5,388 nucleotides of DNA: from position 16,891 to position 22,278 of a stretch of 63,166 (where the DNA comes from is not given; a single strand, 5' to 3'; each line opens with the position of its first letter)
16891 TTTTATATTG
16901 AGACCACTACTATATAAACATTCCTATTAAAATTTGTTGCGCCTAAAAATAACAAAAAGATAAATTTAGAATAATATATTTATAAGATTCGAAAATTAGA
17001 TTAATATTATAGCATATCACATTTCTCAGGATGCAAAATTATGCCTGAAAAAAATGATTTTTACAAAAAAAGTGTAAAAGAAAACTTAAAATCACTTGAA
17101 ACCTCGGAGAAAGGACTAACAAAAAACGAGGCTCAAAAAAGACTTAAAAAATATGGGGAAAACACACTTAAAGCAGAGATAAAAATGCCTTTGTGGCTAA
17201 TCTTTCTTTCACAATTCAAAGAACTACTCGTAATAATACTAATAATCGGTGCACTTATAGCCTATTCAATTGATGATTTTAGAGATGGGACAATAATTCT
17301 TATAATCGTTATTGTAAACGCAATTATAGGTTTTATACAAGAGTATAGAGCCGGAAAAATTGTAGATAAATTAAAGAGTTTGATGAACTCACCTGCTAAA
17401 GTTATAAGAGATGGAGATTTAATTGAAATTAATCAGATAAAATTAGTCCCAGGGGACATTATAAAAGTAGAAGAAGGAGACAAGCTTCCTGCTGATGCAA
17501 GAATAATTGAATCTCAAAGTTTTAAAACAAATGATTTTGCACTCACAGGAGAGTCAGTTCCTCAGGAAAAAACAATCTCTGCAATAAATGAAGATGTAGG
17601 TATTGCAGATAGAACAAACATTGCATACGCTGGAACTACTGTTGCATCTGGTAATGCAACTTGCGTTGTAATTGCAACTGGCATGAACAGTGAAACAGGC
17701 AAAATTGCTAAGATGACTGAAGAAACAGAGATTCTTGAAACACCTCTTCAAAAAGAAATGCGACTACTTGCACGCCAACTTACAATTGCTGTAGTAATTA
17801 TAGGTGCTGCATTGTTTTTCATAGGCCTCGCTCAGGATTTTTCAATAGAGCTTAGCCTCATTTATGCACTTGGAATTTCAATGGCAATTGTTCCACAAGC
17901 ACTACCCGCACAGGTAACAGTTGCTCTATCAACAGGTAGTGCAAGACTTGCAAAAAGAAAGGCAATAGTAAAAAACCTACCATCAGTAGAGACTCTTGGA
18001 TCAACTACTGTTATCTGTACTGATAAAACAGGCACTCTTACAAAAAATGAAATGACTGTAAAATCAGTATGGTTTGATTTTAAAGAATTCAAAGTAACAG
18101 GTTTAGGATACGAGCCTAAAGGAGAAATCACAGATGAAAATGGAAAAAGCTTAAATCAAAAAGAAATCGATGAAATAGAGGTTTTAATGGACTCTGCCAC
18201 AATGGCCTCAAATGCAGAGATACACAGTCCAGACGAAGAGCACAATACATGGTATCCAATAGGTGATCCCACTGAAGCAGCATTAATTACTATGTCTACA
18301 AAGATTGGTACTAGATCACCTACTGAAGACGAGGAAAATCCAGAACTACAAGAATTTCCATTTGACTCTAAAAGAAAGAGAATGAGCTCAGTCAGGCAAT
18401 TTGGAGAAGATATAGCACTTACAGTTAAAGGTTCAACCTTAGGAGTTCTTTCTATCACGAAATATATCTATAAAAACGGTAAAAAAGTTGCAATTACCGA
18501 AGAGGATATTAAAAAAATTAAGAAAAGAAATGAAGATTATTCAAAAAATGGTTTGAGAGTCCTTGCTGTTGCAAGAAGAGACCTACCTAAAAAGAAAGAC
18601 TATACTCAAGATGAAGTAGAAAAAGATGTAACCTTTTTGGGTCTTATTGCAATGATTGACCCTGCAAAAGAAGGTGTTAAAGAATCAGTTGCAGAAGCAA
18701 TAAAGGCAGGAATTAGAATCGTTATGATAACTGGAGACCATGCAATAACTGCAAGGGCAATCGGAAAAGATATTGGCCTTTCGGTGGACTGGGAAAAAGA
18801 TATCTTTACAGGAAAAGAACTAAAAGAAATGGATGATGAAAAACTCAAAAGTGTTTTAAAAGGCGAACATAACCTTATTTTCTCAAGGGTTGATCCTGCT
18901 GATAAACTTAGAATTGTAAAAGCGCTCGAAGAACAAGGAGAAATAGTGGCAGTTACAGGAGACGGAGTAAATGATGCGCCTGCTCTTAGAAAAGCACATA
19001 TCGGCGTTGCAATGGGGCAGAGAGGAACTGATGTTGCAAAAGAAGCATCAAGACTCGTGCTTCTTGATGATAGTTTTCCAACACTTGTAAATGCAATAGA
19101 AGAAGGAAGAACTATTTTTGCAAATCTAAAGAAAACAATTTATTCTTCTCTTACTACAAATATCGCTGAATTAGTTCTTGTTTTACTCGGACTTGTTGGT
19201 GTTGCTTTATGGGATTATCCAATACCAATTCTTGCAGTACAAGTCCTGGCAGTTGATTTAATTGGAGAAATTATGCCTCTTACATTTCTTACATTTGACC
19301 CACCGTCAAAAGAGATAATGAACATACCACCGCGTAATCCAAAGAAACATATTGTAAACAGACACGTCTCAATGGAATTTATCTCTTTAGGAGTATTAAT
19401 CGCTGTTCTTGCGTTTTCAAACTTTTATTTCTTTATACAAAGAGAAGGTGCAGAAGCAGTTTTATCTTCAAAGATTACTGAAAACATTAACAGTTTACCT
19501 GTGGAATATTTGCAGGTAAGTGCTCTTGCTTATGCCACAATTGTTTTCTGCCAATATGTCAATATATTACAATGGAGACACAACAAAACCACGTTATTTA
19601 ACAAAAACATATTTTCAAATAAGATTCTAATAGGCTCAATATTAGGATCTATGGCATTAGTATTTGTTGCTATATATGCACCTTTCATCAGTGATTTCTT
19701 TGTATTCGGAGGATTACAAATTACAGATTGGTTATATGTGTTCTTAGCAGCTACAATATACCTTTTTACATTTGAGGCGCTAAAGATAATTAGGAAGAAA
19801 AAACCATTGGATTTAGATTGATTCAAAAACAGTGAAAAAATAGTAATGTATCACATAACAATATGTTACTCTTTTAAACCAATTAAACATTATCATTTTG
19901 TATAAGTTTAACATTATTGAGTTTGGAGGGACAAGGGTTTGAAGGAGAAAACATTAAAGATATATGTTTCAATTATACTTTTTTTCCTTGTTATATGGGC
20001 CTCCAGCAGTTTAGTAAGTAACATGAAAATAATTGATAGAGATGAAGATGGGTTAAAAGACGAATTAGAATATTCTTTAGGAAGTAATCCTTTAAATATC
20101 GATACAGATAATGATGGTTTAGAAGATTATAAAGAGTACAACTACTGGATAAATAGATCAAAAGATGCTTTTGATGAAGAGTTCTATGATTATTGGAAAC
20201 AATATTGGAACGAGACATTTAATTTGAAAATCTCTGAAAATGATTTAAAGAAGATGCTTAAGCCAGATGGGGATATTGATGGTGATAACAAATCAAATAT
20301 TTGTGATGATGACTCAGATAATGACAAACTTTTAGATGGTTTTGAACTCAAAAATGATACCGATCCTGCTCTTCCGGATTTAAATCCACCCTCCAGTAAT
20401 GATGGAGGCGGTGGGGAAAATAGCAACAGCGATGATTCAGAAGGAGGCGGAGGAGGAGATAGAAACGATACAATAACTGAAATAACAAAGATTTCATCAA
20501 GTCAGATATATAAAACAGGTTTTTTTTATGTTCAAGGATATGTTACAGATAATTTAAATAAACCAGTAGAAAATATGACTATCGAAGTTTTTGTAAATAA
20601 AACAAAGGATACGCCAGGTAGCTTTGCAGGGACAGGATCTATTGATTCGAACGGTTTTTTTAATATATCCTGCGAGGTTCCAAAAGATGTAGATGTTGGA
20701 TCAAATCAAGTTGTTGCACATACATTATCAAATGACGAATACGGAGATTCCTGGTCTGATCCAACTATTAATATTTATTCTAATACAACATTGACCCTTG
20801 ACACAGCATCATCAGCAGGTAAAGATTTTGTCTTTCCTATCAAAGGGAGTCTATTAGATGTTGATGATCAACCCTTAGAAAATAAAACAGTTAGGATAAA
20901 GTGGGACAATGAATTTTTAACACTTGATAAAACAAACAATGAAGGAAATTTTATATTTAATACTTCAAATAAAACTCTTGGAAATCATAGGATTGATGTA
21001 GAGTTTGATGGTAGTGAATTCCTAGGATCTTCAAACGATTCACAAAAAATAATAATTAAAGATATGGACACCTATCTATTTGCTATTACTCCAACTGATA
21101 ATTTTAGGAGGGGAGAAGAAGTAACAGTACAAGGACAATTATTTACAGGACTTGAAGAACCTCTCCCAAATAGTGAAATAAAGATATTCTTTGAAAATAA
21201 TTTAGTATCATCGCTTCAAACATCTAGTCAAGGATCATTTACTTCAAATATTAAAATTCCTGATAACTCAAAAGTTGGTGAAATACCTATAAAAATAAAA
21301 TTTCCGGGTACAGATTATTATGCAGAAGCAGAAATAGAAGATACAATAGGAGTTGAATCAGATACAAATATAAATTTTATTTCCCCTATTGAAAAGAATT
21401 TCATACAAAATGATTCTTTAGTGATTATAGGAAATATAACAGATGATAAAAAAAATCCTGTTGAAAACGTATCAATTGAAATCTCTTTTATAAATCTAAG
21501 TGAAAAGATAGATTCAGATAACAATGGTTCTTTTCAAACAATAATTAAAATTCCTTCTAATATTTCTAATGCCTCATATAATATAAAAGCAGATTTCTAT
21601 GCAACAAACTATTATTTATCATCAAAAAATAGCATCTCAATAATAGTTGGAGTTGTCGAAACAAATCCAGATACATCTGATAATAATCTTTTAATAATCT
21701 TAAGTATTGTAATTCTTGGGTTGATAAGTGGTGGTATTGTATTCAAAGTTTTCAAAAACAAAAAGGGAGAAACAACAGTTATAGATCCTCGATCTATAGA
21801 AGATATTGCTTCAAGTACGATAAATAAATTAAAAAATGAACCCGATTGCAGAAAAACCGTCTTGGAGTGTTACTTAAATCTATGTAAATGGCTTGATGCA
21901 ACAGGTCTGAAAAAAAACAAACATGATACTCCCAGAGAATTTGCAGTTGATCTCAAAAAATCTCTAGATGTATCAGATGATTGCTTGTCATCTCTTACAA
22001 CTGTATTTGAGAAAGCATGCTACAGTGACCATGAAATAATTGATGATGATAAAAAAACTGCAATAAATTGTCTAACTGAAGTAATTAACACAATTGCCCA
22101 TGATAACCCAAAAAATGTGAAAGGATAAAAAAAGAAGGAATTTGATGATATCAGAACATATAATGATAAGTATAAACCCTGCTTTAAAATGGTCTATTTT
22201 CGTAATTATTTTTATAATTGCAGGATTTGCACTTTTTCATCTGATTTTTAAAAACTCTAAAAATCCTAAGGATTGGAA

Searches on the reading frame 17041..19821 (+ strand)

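Call 18: search_protein_families(library=pfam, proteins=[window:17041-19821:+], max_evalue=0.001)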
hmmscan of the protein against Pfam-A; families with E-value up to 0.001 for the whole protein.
window:17041-19821:+ (926 aa): 6 families
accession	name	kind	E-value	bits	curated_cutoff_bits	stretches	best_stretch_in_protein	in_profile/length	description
PF00122.25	E1-E2_ATPase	-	2.2e-48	164.6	28.1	1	114-306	2-181/181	E1-E2 ATPase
PF00689.26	Cation_ATPase_C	-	7.3e-37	127.3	27.3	1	727-917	1-175/175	Cation transporting ATPase, C-terminus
PF00690.31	Cation_ATPase_N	-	3.8e-20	71.8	20.4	1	8-74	2-69/69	Cation transporter/ATPase, N-terminus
PF00702.32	Hydrolase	-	3.6e-18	67.1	26.4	1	506-653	53-191/191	haloacid dehalogenase-like hydrolase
PF13246.12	Cation_ATPase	-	1.6e-15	57.3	21.7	1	389-473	3-88/91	Cation transport ATPase (P-type)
PF12710.13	HAD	-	1.5e-06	29.2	27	1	538-650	80-189/189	haloacid dehalogenase-like hydrolase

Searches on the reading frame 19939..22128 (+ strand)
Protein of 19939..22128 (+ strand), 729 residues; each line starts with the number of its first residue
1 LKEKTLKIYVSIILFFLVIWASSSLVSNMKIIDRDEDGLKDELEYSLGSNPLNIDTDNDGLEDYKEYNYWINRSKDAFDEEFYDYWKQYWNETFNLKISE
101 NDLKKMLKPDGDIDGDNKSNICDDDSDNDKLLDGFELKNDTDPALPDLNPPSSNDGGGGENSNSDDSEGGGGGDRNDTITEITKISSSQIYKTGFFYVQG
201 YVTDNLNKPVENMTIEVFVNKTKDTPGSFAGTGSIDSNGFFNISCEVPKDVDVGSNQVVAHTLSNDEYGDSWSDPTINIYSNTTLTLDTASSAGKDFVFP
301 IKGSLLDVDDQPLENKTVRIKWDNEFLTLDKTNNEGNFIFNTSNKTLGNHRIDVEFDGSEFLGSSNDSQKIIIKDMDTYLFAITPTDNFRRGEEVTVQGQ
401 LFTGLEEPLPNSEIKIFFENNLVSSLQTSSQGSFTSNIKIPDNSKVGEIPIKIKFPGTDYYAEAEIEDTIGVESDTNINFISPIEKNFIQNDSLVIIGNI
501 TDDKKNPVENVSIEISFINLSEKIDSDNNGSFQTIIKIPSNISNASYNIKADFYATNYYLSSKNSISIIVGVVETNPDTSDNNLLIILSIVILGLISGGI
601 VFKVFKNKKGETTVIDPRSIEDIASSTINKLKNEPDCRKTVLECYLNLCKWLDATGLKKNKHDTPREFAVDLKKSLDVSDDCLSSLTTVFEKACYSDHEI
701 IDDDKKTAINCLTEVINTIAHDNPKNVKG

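Call 18: search_protein_families(library=pfam, proteins=[window:19939-22128:+], max_evalue=0.001)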
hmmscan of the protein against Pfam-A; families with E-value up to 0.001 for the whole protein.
window:19939-22128:+ (729 aa): 8 families
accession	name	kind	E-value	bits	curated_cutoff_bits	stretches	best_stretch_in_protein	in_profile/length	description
PF13620.12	CarboxypepD_reg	-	4.7e-13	49.7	32.3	0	301-358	2-58/82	Carboxypeptidase regulatory-like domain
PF13559.11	DUF4129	-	1.6e-08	34.9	24.8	1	644-704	1-60/69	Domain of unknown function (DUF4129)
PF17789.7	MG4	-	2.1e-08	34.7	24.7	0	299-357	16-76/95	Macroglobulin domain MG4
PF16640.11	Big_3_5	-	4.3e-08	34.1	35.5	0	307-368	22-82/88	Bacterial Ig-like domain (group 3)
PF02369.22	Big_1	-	9.3e-08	32.5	34.9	0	300-359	20-84/93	Bacterial Ig-like domain (group 1)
PF18884.5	TSP3_bac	-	1.3e-07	31.7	25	0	33-53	1-21/22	Bacterial TSP3 repeat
PF01835.25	MG2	-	7.5e-06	26.7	32.8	0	380-453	2-80/96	MG2 domain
PF00775.27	Dioxygenase_C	-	1.7e-05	24.8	27.3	0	389-421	24-56/182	Dioxygenase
